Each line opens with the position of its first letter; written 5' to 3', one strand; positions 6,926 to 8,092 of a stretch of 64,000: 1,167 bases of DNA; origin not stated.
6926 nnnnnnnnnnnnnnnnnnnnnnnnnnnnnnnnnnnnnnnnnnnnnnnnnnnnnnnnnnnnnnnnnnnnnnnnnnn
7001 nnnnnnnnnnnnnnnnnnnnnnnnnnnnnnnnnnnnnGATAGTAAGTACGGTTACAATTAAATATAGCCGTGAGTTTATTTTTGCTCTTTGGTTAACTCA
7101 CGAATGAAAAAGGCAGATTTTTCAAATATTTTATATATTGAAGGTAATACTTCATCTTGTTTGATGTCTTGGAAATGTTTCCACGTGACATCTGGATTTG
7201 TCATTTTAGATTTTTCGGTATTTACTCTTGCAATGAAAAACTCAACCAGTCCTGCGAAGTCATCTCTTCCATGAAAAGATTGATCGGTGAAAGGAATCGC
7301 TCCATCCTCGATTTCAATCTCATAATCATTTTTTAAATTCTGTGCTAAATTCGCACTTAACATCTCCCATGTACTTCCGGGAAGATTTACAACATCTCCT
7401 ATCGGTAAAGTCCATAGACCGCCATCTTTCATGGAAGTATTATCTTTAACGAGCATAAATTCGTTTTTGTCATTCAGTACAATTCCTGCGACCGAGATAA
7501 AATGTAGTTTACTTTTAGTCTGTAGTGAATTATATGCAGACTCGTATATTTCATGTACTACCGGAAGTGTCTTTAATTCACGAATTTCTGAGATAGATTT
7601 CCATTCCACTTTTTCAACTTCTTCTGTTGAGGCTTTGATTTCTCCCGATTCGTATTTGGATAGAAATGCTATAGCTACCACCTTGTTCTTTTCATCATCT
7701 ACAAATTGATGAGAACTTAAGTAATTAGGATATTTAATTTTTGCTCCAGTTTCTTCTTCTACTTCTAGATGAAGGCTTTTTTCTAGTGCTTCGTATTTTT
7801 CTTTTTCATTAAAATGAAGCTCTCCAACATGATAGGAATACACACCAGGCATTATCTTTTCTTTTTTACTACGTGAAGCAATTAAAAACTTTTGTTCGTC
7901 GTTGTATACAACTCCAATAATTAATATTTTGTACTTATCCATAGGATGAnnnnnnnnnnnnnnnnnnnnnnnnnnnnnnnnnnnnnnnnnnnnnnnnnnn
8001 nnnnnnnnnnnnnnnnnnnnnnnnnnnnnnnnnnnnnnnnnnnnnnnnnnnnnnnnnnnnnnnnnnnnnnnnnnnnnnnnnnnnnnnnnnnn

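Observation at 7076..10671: Three NrdJ paralogs in one NrdR-headed operon, with a translationally coupled unknown ORF and a Nudix-like gene between them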

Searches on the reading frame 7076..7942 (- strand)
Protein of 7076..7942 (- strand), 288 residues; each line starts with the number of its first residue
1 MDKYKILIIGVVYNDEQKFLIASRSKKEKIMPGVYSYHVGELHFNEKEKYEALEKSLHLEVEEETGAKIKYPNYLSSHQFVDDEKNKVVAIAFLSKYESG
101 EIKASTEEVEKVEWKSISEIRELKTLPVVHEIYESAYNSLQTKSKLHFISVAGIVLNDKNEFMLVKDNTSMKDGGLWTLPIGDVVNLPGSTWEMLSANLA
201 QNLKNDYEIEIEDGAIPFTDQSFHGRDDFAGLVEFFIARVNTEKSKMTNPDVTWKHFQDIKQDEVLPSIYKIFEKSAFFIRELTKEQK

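Call 4: search_protein_families(library=pfam, proteins=[window:7076-7942:-], max_evalue=0.01)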
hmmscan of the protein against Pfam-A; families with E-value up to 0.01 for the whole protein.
window:7076-7942:- (288 aa): 3 families
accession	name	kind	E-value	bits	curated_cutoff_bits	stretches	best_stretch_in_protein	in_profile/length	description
PF00293.34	NUDIX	-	2.7e-10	40.8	21.1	1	9-124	7-121/134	NUDIX domain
PF14815.12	NUDIX_4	-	0.00033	20.9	35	0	10-132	3-110/113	NUDIX domain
PF20103.6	DUF6493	-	0.0088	15.6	25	0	84-166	13-84/317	Domain of unknown function (DUF6493)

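Call 5: search_protein_families(library=ncbifam, proteins=[window:7076-7942:-], max_evalue=0.01)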
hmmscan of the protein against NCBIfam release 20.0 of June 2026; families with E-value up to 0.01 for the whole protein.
window:7076-7942:- (288 aa): 9 families
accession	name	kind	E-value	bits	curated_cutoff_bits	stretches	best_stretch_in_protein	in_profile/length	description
NF006530.0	PRK08999.1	equivalog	2.5e-10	39.9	245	1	8-130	9-122/315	Nudix family hydrolase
NF008044.0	PRK10776.1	equivalog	6.1e-09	35.9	148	1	7-124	6-114/130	8-oxo-dGTP diphosphatase MutT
NF001299.0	PRK00241.1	equivalog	4.6e-08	32.9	158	1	31-123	157-241/263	NAD(+) diphosphatase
NF007834.0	PRK10546.1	equivalog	1.5e-06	28.1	156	1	8-122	6-111/135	pyrimidine (deoxy)nucleoside triphosphate diphosphatase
NF011922.0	PRK15393.1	equivalog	4.3e-05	23.2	152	1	11-121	44-148/182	NUDIX hydrolase YfcD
NF041652.1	Nud_hyd_Dein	equivalog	0.00043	20.5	200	0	152-184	16-52/152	Nudix hydrolase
NF041653.1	Nud_hyd_Meth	equivalog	0.00071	19.4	300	1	12-122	34-140/170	Nudix hydrolase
NF002995.0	PRK03759.1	equivalog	0.0024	17.5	127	1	12-122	42-152/185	isopentenyl-diphosphate Delta-isomerase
NF012016.0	PRK15472.1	equivalog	0.0062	16.2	95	0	7-89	6-81/141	nucleoside triphosphatase NudI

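Call 87: search_protein_families(library=phrogs, proteins=[window:7076-7942:-], max_evalue=0.01)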
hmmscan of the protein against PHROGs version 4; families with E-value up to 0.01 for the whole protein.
window:7076-7942:- (288 aa): 1 family
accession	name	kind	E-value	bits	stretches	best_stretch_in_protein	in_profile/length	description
phrog_1198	-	other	9.5e-08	33.1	1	11-135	43-165/253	MutT/NUDIX hydrolase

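Call 88: search_solved_structures(query=window:7076-7942:-, max_evalue=0.01, show_alignments=1)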
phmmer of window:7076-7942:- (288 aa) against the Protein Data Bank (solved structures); distinct sequences matched with E-value up to 0.01: 5.
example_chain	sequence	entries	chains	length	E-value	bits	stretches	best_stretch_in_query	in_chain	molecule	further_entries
3grn_A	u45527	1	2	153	9.4e-09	38.3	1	51-138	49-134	MutT related protein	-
12hp_C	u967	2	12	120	0.004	19.9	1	177-234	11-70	T-cell antigen CD7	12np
5iw4_A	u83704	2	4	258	0.0054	19.5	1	48-120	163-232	NADH pyrophosphatase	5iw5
1vk6_A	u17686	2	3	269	0.0058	19.3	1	48-120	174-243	NADH pyrophosphatase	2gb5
6o3p_A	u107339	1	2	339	0.007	19.1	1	6-123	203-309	Peroxisomal NADH pyrophosphatase NUDT12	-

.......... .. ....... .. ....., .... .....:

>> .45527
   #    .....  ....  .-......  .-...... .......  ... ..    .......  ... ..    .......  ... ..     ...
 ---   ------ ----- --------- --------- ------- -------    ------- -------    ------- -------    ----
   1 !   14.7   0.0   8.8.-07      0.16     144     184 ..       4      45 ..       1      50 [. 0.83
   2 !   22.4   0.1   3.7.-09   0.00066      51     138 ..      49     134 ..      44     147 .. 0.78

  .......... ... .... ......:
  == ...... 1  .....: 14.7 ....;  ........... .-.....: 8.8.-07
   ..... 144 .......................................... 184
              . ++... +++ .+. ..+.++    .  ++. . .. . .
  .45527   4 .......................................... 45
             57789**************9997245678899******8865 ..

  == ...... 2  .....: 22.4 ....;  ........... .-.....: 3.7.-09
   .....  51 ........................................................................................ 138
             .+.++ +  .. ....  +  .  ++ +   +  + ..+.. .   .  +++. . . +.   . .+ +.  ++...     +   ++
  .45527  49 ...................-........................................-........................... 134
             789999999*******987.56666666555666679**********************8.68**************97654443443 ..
